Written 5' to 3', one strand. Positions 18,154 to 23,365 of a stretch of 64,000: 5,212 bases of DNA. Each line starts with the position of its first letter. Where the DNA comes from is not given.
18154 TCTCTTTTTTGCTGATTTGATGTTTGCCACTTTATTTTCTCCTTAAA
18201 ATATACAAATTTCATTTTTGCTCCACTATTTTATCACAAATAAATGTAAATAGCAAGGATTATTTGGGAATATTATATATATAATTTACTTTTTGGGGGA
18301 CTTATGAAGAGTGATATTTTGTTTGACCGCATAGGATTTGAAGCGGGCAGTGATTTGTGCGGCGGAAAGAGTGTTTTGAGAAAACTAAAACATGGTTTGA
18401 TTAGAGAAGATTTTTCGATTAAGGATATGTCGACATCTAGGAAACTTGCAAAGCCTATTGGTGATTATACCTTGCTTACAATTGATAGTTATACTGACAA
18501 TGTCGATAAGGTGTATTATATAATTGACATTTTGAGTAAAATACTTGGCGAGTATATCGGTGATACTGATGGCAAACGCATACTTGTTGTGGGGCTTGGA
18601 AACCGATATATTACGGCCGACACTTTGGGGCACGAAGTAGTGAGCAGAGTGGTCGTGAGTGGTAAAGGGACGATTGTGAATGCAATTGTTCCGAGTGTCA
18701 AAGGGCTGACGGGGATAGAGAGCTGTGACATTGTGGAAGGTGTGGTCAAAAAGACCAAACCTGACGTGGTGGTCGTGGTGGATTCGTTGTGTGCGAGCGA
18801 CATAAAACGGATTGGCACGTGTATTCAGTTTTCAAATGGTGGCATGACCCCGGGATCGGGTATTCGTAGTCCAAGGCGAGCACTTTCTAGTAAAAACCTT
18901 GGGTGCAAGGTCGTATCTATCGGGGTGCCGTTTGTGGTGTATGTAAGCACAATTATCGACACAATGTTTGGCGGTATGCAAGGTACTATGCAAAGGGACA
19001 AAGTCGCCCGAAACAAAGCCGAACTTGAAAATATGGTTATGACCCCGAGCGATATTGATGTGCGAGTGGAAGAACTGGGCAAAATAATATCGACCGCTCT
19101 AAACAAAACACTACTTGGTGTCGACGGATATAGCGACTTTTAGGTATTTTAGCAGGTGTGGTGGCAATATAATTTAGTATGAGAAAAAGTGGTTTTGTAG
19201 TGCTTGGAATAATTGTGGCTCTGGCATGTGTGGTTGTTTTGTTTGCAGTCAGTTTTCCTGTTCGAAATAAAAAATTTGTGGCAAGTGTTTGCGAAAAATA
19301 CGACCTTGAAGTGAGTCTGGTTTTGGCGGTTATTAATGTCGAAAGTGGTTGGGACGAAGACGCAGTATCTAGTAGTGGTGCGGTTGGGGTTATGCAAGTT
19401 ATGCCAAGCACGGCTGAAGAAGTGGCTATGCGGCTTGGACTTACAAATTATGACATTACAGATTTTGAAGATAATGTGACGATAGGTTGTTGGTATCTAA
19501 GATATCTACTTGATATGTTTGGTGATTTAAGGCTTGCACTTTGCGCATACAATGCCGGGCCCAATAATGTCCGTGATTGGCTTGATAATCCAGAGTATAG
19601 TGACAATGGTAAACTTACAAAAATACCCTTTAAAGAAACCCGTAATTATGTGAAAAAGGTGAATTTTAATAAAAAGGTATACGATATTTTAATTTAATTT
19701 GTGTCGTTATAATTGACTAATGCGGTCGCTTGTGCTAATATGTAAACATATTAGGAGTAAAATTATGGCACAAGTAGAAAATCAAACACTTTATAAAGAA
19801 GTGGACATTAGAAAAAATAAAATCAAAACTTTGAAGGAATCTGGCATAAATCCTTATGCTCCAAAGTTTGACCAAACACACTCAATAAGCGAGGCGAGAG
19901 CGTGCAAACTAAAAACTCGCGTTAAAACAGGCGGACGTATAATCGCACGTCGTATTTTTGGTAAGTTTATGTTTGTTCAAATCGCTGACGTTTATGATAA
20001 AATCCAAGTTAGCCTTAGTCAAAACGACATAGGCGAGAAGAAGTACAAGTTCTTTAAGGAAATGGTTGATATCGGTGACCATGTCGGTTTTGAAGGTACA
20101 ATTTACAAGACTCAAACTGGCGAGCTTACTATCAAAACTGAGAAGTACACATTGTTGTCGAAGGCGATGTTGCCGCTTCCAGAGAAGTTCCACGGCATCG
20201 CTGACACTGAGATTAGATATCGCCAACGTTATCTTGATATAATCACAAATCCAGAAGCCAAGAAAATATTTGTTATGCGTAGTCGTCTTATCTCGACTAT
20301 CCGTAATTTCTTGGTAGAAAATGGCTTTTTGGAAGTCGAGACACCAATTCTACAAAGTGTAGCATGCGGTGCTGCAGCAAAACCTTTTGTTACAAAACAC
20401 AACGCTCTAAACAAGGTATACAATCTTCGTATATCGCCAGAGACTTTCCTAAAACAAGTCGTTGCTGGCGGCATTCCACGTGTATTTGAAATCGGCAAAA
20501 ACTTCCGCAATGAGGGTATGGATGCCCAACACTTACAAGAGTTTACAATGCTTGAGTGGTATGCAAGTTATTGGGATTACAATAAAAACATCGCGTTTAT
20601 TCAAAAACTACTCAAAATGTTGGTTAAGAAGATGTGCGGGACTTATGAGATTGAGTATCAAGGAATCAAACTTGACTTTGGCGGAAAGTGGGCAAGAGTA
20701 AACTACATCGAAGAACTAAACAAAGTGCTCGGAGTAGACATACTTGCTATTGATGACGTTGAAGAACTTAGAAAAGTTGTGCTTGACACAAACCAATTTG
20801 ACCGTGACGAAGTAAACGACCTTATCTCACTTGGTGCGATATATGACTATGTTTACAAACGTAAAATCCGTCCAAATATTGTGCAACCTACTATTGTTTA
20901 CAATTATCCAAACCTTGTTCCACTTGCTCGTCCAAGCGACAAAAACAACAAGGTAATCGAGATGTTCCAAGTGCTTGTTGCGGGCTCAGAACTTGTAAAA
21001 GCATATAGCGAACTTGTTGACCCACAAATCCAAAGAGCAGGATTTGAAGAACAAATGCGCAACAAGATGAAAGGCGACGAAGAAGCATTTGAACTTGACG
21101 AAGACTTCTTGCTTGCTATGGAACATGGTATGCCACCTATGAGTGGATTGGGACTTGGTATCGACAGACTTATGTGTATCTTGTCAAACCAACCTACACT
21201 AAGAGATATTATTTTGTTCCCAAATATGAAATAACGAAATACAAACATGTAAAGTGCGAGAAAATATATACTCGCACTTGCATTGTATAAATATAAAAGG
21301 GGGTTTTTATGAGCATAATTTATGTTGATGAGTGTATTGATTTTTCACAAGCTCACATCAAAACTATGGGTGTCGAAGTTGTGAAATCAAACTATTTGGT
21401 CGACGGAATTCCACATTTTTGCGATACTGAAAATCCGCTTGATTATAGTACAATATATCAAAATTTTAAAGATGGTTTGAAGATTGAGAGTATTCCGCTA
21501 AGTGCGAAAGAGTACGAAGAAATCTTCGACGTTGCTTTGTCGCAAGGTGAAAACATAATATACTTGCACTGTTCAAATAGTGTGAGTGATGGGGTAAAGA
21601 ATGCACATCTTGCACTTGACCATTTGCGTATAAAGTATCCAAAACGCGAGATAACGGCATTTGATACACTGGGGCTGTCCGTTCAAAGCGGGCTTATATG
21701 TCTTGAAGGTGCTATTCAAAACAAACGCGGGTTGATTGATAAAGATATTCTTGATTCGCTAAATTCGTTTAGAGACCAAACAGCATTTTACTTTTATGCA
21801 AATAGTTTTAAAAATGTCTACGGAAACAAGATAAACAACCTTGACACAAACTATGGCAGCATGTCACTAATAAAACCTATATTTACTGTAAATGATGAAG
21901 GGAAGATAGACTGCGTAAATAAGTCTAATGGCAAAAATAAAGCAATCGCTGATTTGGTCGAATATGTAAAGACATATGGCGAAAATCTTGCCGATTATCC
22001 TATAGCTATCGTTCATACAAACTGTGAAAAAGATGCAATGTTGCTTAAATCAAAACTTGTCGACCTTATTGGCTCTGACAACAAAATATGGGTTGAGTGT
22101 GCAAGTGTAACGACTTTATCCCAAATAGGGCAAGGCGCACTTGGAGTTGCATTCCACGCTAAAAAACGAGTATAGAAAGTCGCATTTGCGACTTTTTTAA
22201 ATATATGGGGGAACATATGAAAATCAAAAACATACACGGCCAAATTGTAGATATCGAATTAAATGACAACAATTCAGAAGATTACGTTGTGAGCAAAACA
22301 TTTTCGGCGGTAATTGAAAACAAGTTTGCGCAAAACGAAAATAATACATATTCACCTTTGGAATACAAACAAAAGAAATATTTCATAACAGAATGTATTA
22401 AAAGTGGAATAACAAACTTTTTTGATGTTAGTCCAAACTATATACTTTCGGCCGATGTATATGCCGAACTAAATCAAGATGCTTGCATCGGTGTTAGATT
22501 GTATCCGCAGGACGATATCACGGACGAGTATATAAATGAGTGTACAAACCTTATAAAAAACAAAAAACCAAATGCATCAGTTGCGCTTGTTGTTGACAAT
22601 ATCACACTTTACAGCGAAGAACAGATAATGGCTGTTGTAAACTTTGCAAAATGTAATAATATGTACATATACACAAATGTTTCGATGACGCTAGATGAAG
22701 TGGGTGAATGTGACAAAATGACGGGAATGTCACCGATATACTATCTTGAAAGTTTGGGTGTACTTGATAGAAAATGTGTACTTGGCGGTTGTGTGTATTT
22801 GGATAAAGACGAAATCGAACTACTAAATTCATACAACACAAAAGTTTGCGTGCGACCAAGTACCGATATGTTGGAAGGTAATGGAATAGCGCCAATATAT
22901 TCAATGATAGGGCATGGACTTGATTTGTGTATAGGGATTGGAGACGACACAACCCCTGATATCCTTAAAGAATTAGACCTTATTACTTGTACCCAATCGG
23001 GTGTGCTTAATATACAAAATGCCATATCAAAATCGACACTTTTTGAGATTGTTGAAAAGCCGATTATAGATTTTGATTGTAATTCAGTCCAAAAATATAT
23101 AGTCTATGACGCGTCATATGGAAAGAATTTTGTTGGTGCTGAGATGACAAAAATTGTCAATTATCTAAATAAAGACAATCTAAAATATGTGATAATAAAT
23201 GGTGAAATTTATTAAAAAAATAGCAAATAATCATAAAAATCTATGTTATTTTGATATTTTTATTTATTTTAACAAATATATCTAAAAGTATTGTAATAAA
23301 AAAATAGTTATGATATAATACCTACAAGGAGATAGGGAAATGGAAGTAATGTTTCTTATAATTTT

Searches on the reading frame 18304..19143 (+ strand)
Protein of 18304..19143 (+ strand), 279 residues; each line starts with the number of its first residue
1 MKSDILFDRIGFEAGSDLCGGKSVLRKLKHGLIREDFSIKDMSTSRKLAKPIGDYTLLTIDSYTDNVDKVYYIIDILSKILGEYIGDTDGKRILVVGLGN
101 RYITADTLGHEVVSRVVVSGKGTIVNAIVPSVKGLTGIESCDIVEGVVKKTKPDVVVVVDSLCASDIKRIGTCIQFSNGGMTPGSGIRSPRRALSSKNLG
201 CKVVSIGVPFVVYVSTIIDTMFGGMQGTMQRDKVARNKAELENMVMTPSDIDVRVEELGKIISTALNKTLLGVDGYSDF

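Call 8: search_protein_families(library=pfam, proteins=[window:18304-19143:+], max_evalue=0.001)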
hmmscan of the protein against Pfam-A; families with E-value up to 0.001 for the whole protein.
window:18304-19143:+ (279 aa): 1 family
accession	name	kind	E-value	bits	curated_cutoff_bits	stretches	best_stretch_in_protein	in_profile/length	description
PF03418.19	Peptidase_A25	-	2.5e-37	129.1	27.8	1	43-220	44-237/353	Germination protease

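Call 21: find_encoding_contigs(protein=window:18304-19143:+, flank=10000, max_places=10)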
Protein window:18304-19143:+ (279 aa): 1 contig read that carries it; 1 place shown.
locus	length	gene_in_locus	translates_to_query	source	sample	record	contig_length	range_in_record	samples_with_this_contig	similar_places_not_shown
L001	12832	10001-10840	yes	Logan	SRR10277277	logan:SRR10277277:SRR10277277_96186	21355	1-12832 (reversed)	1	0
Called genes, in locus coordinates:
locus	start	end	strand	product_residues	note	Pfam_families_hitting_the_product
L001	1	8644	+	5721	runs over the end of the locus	?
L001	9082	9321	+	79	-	-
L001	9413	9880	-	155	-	-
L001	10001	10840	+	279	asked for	PF03418:Peptidase_A25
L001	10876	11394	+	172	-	PF01464:SLT, PF27553:SLT_superhelical (weak)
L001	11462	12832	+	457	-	?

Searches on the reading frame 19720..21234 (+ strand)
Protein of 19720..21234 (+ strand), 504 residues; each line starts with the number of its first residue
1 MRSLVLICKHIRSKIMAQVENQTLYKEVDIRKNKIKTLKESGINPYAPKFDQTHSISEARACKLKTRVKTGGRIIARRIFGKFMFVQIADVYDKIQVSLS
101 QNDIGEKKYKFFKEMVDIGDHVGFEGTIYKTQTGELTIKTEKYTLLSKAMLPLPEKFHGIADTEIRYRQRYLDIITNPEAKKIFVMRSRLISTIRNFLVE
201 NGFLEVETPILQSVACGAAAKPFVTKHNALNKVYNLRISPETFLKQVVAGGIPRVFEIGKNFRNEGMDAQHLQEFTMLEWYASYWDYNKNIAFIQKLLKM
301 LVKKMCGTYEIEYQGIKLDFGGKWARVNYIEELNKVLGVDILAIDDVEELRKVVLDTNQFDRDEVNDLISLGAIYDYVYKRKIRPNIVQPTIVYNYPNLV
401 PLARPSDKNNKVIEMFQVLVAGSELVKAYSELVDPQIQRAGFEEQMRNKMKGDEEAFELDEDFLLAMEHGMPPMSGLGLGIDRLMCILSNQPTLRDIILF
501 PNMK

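Call 8: search_protein_families(library=pfam, proteins=[window:19720-21234:+], max_evalue=0.001)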
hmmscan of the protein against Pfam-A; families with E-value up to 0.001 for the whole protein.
window:19720-21234:+ (504 aa): 3 families
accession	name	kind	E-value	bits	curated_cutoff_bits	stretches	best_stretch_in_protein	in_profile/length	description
PF00152.25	tRNA-synt_2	-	2.4e-77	260.5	25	1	163-503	2-307/308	tRNA synthetases class II (D, K and N)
PF01336.31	tRNA_anti-codon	-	5.7e-10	39.4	27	1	68-146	1-75/75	OB-fold nucleic acid binding domain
PF01409.25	tRNA-synt_2d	-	5.1e-05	23.3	19.8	0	254-309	104-157/246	tRNA synthetases class II core domain (F)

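Call 24: find_related_loci(query=window:19720-21231:+, collection=genome_contigs, flank=10000)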
Query window:19720-21231:+ (504 aa) in genome_contigs; peptide patterns used: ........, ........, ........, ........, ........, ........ (x = any residue, [..] = any of these).
47 stretches matched a pattern; 13 encode a relative of the query (tblastn E <= 1e-3); 13 distinct loci.
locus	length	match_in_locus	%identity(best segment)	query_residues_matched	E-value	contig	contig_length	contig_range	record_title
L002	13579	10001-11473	95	14-504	0e+0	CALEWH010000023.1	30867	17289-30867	MAG TPA_asm: uncultured Clostridia bacterium isolate ERR906885_bin.24_CONCOCT_v1.1_MAG genome assembly, contig: ERZ10243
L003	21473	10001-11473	88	15-504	0e+0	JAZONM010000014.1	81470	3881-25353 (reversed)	MAG: Clostridia bacterium isolate T1900045639_YK20190333.MAGScoT_cleanbin_000015 SGB_8118_k141_2612151, whole genome sho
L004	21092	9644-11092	71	22-504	0e+0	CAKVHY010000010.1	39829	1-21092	MAG: uncultured Clostridia bacterium isolate REFINED_METABAT215_TOP10_CONTIGS_1500_ASSEMBLY_K77_MERGED__Hadza_MoBio_hadz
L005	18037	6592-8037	70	22-504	0e+0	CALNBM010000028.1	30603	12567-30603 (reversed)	MAG TPA_asm: uncultured Clostridia bacterium isolate SRR1561989_bin.6_CONCOCT_v1.1_MAG genome assembly, contig: ERZ72402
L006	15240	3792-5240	70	22-504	0e+0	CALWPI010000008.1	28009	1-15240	MAG: uncultured Clostridia bacterium isolate BRZ_FD__bin30 genome assembly, contig: BRZ_FD__NODE_2189_length_28009_cov_8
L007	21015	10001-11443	66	24-504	0e+0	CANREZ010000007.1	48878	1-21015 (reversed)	MAG: uncultured Clostridia bacterium isolate Lapin-024__bin86 genome assembly, contig: Lapin-024__NODE_878_length_48878_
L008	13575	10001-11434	53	27-504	5e-174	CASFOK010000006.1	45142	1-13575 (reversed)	uncultured proteobacterium isolate SI.B28.metabat-bins.76 genome assembly, contig: SI.B28.metabat-bins.76.fa_k141_82515,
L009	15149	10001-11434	52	27-504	3e-172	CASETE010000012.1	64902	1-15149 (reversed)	uncultured proteobacterium isolate SI.O98.metabat-bins.90 genome assembly, contig: SI.O98.metabat-bins.90.fa_k141_231901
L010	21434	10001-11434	53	27-504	4e-172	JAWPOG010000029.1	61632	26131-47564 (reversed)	MAG: Alphaproteobacteria bacterium isolate KV104-158 k141_2867613, whole genome shotgun sequence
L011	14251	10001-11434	54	27-504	3e-169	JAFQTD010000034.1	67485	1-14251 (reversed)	MAG: Alphaproteobacteria bacterium isolate RGIG2127 Goat_Colon-5__c363273, whole genome shotgun sequence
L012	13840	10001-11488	52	12-504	8e-169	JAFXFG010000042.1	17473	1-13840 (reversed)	MAG: Alphaproteobacteria bacterium isolate RGIG6362 Sheep_Rectum-4__c736368, whole genome shotgun sequence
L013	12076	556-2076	51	7-504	1e-167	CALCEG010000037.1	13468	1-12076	MAG TPA_asm: uncultured Alphaproteobacteria bacterium isolate SRR6425765_bin.98_CONCOCT_v1.1_MAG genome assembly, contig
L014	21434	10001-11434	52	27-504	1e-166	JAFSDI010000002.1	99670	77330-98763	MAG: Alphaproteobacteria bacterium isolate RGIG3039 Goat_Rectum-4__c621, whole genome shotgun sequence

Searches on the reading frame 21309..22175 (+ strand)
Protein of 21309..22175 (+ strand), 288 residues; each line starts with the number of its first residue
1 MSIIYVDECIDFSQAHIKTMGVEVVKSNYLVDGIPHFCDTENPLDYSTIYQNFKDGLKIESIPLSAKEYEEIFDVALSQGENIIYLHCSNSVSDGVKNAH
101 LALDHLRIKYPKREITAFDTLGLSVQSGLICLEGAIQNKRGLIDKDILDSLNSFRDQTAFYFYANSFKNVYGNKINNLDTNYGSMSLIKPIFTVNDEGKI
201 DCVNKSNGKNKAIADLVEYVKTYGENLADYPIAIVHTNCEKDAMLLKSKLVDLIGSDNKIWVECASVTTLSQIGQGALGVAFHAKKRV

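Call 8: search_protein_families(library=pfam, proteins=[window:21309-22175:+], max_evalue=0.001)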
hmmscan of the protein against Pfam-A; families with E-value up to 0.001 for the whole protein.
window:21309-22175:+ (288 aa): 1 family
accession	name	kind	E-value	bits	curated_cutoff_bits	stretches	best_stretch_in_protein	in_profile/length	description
PF02645.21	DegV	-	1.6e-31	110.1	27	1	4-284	4-279/280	Uncharacterised protein, DegV family COG1307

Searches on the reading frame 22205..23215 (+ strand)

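Call 8: search_protein_families(library=pfam, proteins=[window:22205-23215:+], max_evalue=0.001)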
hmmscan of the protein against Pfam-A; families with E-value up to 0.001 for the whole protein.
window:22205-23215:+ (336 aa): 1 family
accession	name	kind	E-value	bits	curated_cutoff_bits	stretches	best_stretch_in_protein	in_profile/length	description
PF01979.26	Amidohydro_1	-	2.1e-09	37.5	25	1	57-269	38-275/345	Amidohydrolase family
